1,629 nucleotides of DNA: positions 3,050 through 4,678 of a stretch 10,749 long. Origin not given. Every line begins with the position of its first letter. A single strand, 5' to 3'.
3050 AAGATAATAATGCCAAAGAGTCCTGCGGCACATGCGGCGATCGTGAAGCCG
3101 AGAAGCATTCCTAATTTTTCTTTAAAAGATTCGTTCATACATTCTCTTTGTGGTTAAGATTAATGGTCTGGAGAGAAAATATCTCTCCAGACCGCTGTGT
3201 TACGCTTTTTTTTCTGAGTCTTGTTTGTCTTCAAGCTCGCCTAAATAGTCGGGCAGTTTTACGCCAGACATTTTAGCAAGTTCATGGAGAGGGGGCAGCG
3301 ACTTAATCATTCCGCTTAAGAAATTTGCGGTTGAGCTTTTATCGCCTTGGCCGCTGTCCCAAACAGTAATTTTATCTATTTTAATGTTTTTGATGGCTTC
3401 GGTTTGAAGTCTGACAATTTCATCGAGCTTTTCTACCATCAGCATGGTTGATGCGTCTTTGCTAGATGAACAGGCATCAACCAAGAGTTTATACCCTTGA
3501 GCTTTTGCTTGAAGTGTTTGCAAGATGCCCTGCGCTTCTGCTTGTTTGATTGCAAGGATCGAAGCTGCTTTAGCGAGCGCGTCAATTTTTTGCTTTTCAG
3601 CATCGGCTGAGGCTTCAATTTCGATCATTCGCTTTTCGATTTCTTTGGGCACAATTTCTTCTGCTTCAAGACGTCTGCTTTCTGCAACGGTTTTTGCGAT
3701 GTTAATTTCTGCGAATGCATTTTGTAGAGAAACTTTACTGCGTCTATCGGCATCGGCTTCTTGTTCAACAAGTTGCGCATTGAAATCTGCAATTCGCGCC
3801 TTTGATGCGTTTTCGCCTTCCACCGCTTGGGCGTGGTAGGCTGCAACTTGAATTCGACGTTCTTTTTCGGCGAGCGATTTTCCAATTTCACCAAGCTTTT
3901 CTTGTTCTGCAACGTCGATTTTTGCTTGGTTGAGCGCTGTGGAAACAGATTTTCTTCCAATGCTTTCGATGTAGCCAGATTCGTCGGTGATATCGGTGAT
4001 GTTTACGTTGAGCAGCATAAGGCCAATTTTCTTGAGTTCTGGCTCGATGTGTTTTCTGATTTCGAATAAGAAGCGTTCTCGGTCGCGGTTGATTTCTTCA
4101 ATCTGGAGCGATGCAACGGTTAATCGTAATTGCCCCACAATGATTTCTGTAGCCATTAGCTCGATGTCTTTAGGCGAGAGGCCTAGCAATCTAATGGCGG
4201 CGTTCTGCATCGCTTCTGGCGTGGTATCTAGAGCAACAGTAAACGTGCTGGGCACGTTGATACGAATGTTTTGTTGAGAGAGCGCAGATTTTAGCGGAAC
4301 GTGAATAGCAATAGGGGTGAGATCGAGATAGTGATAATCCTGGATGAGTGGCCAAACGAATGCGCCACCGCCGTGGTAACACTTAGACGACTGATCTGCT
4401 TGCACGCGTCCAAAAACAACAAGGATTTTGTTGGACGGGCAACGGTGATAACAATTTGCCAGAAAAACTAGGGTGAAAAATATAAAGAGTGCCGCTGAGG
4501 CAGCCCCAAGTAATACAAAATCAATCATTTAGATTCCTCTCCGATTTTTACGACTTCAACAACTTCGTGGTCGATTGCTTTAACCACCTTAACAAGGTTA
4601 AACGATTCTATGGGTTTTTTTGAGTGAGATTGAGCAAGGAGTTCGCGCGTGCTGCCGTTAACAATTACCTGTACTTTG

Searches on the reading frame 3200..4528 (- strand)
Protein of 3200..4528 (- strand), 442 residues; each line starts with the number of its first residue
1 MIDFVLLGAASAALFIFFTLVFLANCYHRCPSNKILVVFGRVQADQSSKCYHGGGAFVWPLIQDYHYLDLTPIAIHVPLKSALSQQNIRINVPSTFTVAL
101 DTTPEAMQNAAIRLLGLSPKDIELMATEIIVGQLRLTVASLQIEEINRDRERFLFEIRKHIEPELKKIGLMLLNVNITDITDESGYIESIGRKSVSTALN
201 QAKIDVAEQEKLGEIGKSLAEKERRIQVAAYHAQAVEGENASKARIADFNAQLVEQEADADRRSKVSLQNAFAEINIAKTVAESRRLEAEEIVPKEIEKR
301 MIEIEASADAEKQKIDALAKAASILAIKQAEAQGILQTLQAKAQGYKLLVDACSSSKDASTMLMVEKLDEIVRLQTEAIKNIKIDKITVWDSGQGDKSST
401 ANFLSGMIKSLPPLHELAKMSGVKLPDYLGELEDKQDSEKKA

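Call 4: search_protein_families(library=pfam, proteins=[window:3200-4528:-], max_evalue=0.01)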
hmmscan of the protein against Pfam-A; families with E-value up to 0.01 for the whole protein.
window:3200-4528:- (442 aa): 1 family
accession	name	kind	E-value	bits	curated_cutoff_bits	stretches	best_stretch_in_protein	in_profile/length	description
PF01145.31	Band_7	-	5.1e-28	98.7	23.6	1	31-211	4-176/176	SPFH domain / Band 7 family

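Call 6: find_encoding_contigs(protein=window:3200-4528:-, flank=10000, max_places=6)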
Protein window:3200-4528:- (442 aa): 11 contigs read that carry it; 6 places shown.
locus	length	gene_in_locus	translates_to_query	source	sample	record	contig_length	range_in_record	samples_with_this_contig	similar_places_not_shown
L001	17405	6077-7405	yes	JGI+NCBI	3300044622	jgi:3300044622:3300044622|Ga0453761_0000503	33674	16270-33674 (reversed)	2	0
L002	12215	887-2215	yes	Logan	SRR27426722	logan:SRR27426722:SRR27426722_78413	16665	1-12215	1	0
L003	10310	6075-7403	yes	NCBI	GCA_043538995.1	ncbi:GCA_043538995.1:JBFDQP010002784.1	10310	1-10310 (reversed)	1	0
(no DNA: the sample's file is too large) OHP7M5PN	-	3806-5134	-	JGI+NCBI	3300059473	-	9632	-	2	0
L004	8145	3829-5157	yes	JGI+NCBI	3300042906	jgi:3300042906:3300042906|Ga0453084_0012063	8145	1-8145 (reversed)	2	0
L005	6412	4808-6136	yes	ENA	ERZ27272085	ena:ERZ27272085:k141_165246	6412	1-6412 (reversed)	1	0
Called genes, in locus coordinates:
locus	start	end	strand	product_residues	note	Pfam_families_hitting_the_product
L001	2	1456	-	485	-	?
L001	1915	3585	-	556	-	-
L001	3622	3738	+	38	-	-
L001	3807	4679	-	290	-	-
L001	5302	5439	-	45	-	-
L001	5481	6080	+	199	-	-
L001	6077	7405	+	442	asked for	PF01145:Band_7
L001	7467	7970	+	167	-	-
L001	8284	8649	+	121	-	-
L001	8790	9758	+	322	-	-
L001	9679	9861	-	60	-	-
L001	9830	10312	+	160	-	PF00293:NUDIX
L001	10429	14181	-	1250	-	PF00924:MS_channel_2nd, PF21082:MS_channel_3rd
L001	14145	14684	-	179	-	-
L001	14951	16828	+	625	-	-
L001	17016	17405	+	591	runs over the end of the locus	PF01336:tRNA_anti-codon, PF00152:tRNA-synt_2, PF01409:tRNA-synt_2d (faint), PF02938:GAD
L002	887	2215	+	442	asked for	PF01145:Band_7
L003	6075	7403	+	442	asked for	PF01145:Band_7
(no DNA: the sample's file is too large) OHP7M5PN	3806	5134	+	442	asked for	PF01145:Band_7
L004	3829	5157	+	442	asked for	PF01145:Band_7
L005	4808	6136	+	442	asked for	PF01145:Band_7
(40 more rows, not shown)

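Call 12: find_homologous_proteins(query=L001:1915-3585:-)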
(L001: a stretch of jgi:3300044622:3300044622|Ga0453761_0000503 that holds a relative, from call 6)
Query L001:1915-3585:- (556 aa): 3 proteins with E <= 0.001 among 8000 candidates.
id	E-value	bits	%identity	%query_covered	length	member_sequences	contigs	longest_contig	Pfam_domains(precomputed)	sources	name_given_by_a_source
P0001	0.0e+0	1281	100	100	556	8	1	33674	-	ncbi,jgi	jgi:hypothetical protein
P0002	3.7e-59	219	33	85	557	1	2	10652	-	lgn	-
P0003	1.2e-51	194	33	86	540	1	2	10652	-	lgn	-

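Call 14: find_encoding_contigs(protein=P0002, flank=10000, max_places=4)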
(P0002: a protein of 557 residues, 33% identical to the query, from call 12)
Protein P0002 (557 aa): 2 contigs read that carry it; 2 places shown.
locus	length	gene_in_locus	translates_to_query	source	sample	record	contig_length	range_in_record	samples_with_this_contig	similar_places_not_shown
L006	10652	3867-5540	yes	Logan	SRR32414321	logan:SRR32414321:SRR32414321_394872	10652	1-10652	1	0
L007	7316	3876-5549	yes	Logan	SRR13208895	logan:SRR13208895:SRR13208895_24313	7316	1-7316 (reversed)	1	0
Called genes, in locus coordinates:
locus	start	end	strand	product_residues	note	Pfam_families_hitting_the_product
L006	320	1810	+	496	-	-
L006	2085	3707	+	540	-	-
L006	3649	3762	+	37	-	-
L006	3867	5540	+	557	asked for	-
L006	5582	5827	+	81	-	-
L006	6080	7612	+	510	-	-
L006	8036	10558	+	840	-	PF03477:ATP-cone (weak), PF00317:Ribonuc_red_lgN, PF02867:Ribonuc_red_lgC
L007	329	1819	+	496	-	-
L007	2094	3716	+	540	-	-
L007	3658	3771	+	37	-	-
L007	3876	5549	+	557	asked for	-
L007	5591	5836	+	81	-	-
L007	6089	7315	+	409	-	?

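Call 18: find_related_loci(query=L001:2-1456:-, collection=genome_contigs, flank=10000)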
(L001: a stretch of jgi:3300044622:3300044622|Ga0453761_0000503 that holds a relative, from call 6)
Query L001:2-1456:- (485 aa) in genome_contigs; peptide patterns used: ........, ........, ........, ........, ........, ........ (x = any residue, [..] = any of these).
599 stretches matched a pattern (row limit reached: there are more); 593 encode a relative of the query (tblastn E <= 1e-3); the best 80 are kept; 80 distinct loci.
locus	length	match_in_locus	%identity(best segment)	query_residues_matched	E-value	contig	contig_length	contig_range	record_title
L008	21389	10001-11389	60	24-485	0e+0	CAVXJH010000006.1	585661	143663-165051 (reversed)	MAG: Candidatus Babeliales bacterium isolate MFD03323.bin.2.33 genome assembly, contig: contig_45610, whole genome shotg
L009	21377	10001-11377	59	28-485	0e+0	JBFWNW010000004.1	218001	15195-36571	MAG: Candidatus Babeliales bacterium isolate CA_2019_TPBF_121 NODE_571_length_218001_cov_8.506508_TPBF, whole genome sho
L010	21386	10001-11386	58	25-485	0e+0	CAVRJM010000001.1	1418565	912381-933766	MAG: Candidatus Babeliales bacterium isolate MFD05580.bin.1.128 genome assembly, contig: contig_10304, whole genome shot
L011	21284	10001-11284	61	59-485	0e+0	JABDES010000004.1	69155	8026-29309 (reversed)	MAG: Candidatus Dependentiae bacterium isolate BWMinControl_Nextera24_MAG1 3300020936.a:Ga0207000_1018, whole genome sho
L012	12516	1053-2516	57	1-484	0e+0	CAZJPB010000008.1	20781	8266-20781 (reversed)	MAG TPA_asm: uncultured Pseudomonadota bacterium isolate SRP219642_co4_113 genome assembly, contig: NODE_4164_length_207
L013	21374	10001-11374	57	28-484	0e+0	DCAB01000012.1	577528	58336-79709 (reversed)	MAG TPA_asm: Candidatus Dadabacteria bacterium UBA1144 UBA1144_contig_8340, whole genome shotgun sequence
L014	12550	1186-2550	58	30-484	0e+0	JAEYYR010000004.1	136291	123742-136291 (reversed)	MAG: bacterium isolate OH_CBlB_59 k127_1185685, whole genome shotgun sequence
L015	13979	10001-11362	59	32-484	0e+0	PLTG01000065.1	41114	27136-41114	MAG: Candidatus Dependentiae bacterium isolate bog_1370 73.20120700_S1D.225_contig_105060, whole genome shotgun sequence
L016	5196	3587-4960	57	28-484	0e+0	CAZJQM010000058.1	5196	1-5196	MAG TPA_asm: uncultured Pseudomonadota bacterium isolate SRP200132_co2_204 genome assembly, contig: NODE_19893_length_51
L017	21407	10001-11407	58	18-484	0e+0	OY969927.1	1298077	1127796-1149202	MAG: uncultured Candidatus Babeliaceae bacterium isolate MFD01476.bin.c.8 genome assembly, chromosome: 1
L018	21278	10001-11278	61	59-485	0e+0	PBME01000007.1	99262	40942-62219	MAG: Epsilonproteobacteria bacterium isolate SP22 153176, whole genome shotgun sequence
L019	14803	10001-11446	54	1-485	8e-180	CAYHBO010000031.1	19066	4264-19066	MAG TPA_asm: uncultured Pseudomonadota bacterium isolate ERP119702_co3_215 genome assembly, contig: NODE_1870_length_190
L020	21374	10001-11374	59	27-484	2e-179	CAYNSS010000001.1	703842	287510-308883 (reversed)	MAG TPA_asm: uncultured Pseudomonadota bacterium isolate SRP170004_co1_319 genome assembly, contig: NODE_5_length_703842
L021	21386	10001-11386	56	26-485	8e-179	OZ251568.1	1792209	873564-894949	MAG: Spirochaetia bacterium isolate 40543018-cec2-4681-8803-b8c07c0d1bb9 genome assembly, chromosome: 1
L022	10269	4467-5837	58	30-485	1e-178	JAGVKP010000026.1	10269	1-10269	MAG: Candidatus Babeliales bacterium isolate SW_41 c_000000003668, whole genome shotgun sequence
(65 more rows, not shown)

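Call 22: search_protein_families(library=ncbifam, proteins=[P0001, window:3200-4528:-], max_evalue=0.01)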
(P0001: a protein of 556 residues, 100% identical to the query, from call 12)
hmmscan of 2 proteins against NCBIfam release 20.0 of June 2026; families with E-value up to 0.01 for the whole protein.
P0001 (556 aa): 0 families

window:3200-4528:- (442 aa): 1 family
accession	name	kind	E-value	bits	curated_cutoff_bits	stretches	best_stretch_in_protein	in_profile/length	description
NF058507.1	FlotScfldFlot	equivalog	5.7e-43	147.6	700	2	13-274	8-275/477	flotillin lipid rafts scaffold protein FloT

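Call 24: predict_structure(alignment_id=A1)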
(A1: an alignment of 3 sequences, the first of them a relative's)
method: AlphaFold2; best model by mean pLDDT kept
length: 556 residues; sequences in the alignment: 3
mean_pLDDT: 47.1   pTM: 0.40
mean pLDDT of the five models: 47.1, 45.1, 42.7, 41.8, 38.1
residues with pLDDT >= 90: 0; 70-90: 78; 50-70: 119; < 50: 359
segments of 3 or more residues with pLDDT < 50: 1-112, 227-229, 251-297, 324-434, 439-449, 451-464, 477-488, 512-556
pLDDT, mean of each block of 10 residues (from residue 1): 38 30 23 26 32 41 41 39 42 38 29 57 68 74 83 82 77 60 75 81 83 69 56 64 70 41 31 31 39 44 59 58 43 30 32 31 41 36 42 46 42 37 43 47 48 46 49 46 45 55 57 38 23 22 26 27
secondary structure, 60 per line:
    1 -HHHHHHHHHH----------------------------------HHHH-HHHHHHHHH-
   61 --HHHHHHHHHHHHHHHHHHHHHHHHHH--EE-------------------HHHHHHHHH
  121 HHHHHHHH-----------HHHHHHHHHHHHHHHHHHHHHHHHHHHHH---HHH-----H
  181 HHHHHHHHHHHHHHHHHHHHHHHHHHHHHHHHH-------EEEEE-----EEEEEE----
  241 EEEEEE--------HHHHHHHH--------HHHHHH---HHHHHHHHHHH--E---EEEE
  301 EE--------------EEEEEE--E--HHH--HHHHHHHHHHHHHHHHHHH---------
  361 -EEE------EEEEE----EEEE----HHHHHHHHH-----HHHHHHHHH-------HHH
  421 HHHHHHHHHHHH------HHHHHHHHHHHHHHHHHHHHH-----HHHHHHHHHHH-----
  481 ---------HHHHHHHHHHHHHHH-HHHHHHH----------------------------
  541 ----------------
elements in order: H2-11 H46-49 H51-59 H63-88 H112-128 H140-168 H180-213 E221-225 E231-236 E241-246 H255-262 H271-276 H280-290 E297-302 E317-322 H333-351 E362-364 E371-375 E380-383 H388-396 H402-410 H418-432 H439-459 H465-475 H490-504 H506-512

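Call 25: search_protein_representatives(alignment_id=A1)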
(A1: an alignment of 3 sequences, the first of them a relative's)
Query: 3 sequences, 538 profile positions. Proteins with E-value up to 0.001 (for the whole library): 27; up to 1e-10: 21; up to 1e-30: 9. The best 27 are listed.
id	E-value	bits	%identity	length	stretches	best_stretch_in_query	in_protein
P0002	2.1e-252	854.8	-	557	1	1-530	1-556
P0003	7.9e-251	849.6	-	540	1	3-538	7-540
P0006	1.1e-94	334.3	-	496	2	203-481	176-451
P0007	1.6e-86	307.3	-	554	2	194-483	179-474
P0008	3.2e-86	306.3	-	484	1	4-483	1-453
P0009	1.2e-50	188.9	-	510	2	224-477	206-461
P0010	1.9e-36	142.1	-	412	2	189-472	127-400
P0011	3.6e-36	141.2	-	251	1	266-477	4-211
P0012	5.1e-36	140.7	-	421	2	199-472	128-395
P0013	1.1e-29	119.8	-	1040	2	199-491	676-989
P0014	1.3e-24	103.1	-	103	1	456-537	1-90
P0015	5.9e-20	87.6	-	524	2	231-383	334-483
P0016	1.4e-19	86.4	-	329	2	228-380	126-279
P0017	1.8e-19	86.1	-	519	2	213-432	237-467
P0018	2.3e-19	85.7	-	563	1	210-393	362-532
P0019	5.2e-16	74.6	-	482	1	228-383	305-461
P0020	9.6e-14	67.1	-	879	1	242-383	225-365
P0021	1.2e-12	63.5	-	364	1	234-389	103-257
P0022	1.7e-12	63.0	-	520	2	240-383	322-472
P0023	3.2e-12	62.1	-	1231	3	231-355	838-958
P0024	4.0e-12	61.8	-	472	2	240-324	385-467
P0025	7.9e-10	54.2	-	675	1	240-384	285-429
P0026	3.3e-09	52.2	-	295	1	85-277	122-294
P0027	1.1e-08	50.5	-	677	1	233-386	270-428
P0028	3.0e-08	49.0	-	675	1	240-382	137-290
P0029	1.2e-07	47.0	-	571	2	215-334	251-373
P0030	2.3e-07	46.1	-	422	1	233-383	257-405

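Call 26: search_protein_families(library=pfam, proteins=[P0007, P0010, P0013, P0015, P0017, P0018, P0020, P0023, P0025, P0027], max_evalue=0.01)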
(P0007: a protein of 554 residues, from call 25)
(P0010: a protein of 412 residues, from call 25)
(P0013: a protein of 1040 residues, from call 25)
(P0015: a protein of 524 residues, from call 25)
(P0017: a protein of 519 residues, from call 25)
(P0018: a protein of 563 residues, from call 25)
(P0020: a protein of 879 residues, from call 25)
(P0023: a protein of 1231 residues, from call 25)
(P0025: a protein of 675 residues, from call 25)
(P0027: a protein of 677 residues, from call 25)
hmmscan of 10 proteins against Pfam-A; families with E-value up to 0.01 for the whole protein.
P0007 (554 aa): 0 families

P0010 (412 aa): 0 families

P0013 (1040 aa): 0 families

P0015 (524 aa): 0 families

P0017 (519 aa): 0 families

P0018 (563 aa): 0 families

P0020 (879 aa): 0 families

P0023 (1231 aa): 0 families

P0025 (675 aa): 0 families

P0027 (677 aa): 0 families

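Call 27: search_solved_structures(query=A1, max_evalue=10, show_alignments=2)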
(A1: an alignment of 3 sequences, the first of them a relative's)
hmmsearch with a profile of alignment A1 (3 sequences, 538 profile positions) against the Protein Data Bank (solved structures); distinct sequences matched with E-value up to 10: 4.
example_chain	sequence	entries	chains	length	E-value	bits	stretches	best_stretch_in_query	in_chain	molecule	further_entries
7a18_K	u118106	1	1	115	1.1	10.9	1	39-109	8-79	50S ribosomal protein L17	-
5dm6_K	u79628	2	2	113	1.1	10.9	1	39-109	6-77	50S ribosomal protein L17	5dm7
1nkw_L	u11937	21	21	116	1.1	10.8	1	39-109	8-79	50S ribosomal protein L17 | ribosomal protein L17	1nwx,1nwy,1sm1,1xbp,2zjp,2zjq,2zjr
4v49_BL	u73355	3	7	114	1.1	10.8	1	39-109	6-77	50S ribosomal protein L17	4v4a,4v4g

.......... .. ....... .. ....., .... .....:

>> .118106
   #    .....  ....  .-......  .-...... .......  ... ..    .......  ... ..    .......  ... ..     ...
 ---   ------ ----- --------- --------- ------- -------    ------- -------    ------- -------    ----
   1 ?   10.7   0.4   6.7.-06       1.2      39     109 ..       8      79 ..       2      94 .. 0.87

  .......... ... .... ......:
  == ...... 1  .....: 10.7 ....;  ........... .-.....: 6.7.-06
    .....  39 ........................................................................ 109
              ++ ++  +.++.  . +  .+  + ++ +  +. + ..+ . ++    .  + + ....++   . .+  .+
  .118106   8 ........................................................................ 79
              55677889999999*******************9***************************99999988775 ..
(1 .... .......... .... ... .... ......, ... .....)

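Call 32: find_encoding_contigs(protein=P0023, flank=10000, max_places=3)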
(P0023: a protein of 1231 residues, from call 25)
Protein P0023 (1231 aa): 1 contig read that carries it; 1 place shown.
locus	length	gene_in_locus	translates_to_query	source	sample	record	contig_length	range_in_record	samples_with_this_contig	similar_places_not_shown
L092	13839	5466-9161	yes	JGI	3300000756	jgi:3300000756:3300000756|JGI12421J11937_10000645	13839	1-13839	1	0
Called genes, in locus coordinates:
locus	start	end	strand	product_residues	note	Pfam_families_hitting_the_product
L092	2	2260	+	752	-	?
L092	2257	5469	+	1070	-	-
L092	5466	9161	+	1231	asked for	-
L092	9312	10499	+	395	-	PF02421:FeoB_N (faint), PF13167:GTP-bdg_N, PF03193:RsgA_GTPase (faint), PF16360:GTP-bdg_M, PF01926:MMR_HSR1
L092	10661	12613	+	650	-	-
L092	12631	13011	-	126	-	PF00825:Ribonuclease_P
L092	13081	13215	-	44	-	PF00468:Ribosomal_L34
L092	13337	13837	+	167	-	?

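Call 37: predict_structure(alignment_id=A2)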
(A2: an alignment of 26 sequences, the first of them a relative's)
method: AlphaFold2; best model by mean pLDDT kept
length: 556 residues; sequences in the alignment: 26
mean_pLDDT: 79.5   pTM: 0.79
mean pLDDT of the five models: 79.5, 78.2, 77.4, 76.1, 75.8
residues with pLDDT >= 90: 271; 70-90: 136; 50-70: 83; < 50: 66
segments of 3 or more residues with pLDDT < 50: 28-30, 32-36, 99-104, 106-111, 517-556
pLDDT, mean of each block of 10 residues (from residue 1): 55 59 68 51 69 91 94 92 96 72 43 83 95 97 97 94 87 59 87 95 94 81 69 91 95 87 82 95 97 97 97 97 91 88 90 86 92 92 59 71 89 81 90 92 92 93 90 83 71 72 61 55 36 31 28 30
secondary structure, 60 per line:
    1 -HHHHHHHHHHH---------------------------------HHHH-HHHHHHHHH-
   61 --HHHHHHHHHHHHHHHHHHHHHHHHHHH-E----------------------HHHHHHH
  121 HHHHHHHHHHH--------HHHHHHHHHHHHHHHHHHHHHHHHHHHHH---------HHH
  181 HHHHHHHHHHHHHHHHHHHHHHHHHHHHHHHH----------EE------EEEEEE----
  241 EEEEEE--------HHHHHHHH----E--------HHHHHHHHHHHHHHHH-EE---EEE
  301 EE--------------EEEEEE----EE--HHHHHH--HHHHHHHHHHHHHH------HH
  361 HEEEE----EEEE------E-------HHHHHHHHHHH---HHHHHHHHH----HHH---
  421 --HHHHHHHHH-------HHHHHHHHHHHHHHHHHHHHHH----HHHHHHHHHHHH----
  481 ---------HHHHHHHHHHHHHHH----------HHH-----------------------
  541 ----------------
elements in order: H2-12 H46-49 H51-59 H63-89 H114-131 H140-168 H178-212 E231-236 E241-246 H255-262 H276-291 E298-302 E317-322 H331-336 H339-352 E362-365 E370-373 H388-398 H402-410 H423-431 H439-460 H465-476 H490-504

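Call 40: fold_search(model_id=the predicted structure, library=pdb)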
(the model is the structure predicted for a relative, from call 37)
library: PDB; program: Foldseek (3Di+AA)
matches with E <= 10: 316; with E <= 0.001: 3
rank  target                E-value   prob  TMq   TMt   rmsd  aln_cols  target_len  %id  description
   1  7udp                  2.8e-04  1.00  0.22  0.30  13.4       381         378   13  Crystal structure of COQ8A-CA157 inhibitor complex in space group C2 (released 2023-01-18)
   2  7udq_B                4.8e-04  1.00  0.23  0.31  15.9       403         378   14  Crystal structure of COQ8A-CA157 inhibitor complex in space group P1 (released 2023-01-18)
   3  7udq_A                5.8e-04  1.00  0.23  0.32  14.2       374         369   13  Crystal structure of COQ8A-CA157 inhibitor complex in space group P1 (released 2023-01-18)
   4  5i35                  1.2e-03  0.98  0.22  0.29  14.7       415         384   13  Structure of the Human mitochondrial kinase COQ8A R611K with AMPPNP (Cerebellar Ataxia and Ubiquinone Deficiency Through (released 2016-08-17)
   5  4ped                  1.5e-03  0.99  0.23  0.31  13.9       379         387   14  Mitochondrial ADCK3 employs an atypical protein kinase-like fold to enable coenzyme Q biosynthes (released 2014-11-19)
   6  4de4_B                1.6e-03  0.99  0.19  0.32  16.0       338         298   10  Crystal structure of aminoglycoside phosphotransferase APH(2")-Id/APH(2")-IVa in complex with HEPES (released 2012-02-08)
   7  3n4t                  2.6e-03  0.96  0.17  0.27  14.6       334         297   10  apo APH(2")-IVa form I (released 2010-06-30)
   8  9qoe_B                2.7e-03  1.00  0.22  0.36  13.4       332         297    9  APH(2'')-Id with a fragment (released 2026-02-11)
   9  4dta_A                2.8e-03  0.99  0.19  0.31  14.7       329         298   12  Crystal Structure of F95M Aminoglycoside-2''-Phosphotransferase Type IVa in Complex with Adenosine (released 2012-03-07)
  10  4dfu_B                3.0e-03  1.00  0.21  0.37  14.1       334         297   10  Inhibition of an antibiotic resistance enzyme: crystal structure of aminoglycoside phosphotransferase APH(2")-ID/APH(2 (released 2012-02-08)
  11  3n4u                  3.0e-03  0.98  0.20  0.32  14.9       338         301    9  app APH(2")-IVa form II (released 2010-06-30)
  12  4dtb_A                4.1e-03  0.99  0.21  0.37  14.7       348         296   10  Crystal Structure of F95Y Aminoglycoside-2''-Phosphotransferase Type IVa in Complex with Guanosine (released 2012-03-07)
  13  3n4v_A                4.1e-03  0.97  0.18  0.30  14.4       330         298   10  apo APH(2")-IVa form III (released 2010-06-30)
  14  9h2z_A                4.1e-03  0.96  0.18  0.29  13.8       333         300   10  Crystal structure of APH(2")-IVa alternate (soaking with EK3-18 inhibitor) (released 2025-02-05)
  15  9qns_A                4.3e-03  0.93  0.18  0.30  15.4       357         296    9  APH(2'')-IVa with a fragment (released 2026-02-11)
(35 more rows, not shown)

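Call 45: find_encoding_contigs(protein=P0020, flank=10000, max_places=3)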
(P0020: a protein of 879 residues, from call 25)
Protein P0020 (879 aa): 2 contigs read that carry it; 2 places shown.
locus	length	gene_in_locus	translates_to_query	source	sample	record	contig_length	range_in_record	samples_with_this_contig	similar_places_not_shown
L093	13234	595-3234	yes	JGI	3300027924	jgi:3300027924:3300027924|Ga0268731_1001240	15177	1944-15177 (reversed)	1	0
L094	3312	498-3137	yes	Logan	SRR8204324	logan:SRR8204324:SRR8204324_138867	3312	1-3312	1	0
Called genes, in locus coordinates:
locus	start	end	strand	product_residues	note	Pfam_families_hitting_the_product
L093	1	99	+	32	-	?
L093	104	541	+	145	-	-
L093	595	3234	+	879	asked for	-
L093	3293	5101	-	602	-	PF00009:GTP_EFTU, PF22042:EF-G_D2 (weak), PF03144:GTP_EFTU_D2, PF00679:EFG_C, PF21018:BipA_C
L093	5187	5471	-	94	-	PF01084:Ribosomal_S18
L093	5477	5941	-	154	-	PF01250:Ribosomal_S6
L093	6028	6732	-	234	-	PF01381:HTH_3, PF12844:HTH_19 (weak), PF13443:HTH_26, PF13560:HTH_31 (weak), PF00717:Peptidase_S24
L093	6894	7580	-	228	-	PF13560:HTH_31 (weak), PF01381:HTH_3, PF12844:HTH_19, PF13443:HTH_26, PF00717:Peptidase_S24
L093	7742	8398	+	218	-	PF01351:RNase_HII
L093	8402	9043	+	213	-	-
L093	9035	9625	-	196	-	-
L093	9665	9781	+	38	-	-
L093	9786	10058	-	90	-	PF00216:Bac_DNA_binding, PF18291:HU-HIG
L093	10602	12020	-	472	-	PF00919:UPF0004, PF04055:Radical_SAM, PF01938:TRAM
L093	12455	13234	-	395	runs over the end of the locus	-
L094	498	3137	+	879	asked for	-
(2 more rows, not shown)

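Call 46: find_encoding_contigs(protein=P0015, flank=10000, max_places=3)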
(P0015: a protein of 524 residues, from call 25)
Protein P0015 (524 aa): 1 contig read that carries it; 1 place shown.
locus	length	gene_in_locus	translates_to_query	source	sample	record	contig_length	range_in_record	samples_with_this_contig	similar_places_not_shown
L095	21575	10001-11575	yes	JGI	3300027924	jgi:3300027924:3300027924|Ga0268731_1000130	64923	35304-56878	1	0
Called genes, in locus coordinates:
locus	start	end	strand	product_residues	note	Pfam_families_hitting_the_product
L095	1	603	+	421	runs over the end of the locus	PF00375:SDF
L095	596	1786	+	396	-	PF00324:AA_permease (weak), PF03845:Spore_permease (weak), PF13520:AA_permease_2, PF03222:Trp_Tyr_perm (weak)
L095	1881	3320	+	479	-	-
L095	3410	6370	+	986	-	PF12799:LRR_4 (faint), PF13855:LRR_8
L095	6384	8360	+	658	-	PF12799:LRR_4 (faint), PF13855:LRR_8 (weak)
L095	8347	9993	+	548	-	-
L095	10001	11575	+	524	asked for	-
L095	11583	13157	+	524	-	-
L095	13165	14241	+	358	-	-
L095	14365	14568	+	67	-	PF01165:Ribosomal_S21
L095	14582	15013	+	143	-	PF02033:RBFA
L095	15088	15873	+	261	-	PF06750:A24_N_bact, PF01478:Peptidase_A24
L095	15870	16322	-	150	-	PF07963:N_methyl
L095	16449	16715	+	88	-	-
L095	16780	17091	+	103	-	-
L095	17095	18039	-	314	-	PF01368:DHH, PF02272:DHHA1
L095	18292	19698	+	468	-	-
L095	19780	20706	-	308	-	PF00483:NTP_transferase, PF12804:NTP_transf_3 (weak)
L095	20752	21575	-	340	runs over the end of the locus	PF02912:Phe_tRNA-synt_N, PF01409:tRNA-synt_2d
